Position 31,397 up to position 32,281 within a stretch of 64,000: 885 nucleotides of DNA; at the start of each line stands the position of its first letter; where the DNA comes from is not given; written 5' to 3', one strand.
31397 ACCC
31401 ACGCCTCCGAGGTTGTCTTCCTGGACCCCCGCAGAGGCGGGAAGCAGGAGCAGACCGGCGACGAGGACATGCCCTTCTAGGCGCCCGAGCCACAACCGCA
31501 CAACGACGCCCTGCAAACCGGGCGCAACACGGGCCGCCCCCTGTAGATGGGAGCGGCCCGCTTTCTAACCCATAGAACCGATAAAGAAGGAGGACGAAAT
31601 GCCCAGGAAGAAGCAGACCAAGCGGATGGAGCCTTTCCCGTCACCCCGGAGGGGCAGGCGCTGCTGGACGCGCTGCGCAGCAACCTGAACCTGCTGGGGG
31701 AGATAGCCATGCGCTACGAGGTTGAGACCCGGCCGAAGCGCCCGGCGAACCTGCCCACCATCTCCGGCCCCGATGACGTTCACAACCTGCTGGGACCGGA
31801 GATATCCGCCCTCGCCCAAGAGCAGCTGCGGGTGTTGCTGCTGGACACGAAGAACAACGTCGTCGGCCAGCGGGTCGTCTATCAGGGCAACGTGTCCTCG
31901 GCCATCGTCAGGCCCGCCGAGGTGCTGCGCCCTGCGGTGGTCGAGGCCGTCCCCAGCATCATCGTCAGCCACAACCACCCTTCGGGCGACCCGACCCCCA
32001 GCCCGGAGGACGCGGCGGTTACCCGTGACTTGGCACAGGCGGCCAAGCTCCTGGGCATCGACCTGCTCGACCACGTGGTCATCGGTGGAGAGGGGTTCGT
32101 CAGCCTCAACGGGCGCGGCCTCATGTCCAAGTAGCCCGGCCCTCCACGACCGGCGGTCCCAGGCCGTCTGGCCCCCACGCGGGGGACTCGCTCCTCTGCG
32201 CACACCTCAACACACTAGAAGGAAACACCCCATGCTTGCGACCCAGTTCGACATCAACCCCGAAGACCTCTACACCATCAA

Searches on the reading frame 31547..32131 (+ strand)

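Call 103: search_protein_families(library=pfam, max_evalue=0.00001, proteins=[window:31547-32131:+])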
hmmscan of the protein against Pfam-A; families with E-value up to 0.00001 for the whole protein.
window:31547-32131:+ (195 aa): 1 family
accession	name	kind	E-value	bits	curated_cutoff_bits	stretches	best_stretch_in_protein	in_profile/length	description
PF04002.20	RadC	-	1.4e-36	125.5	22.1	1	73-191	2-120/121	RadC-like JAB domain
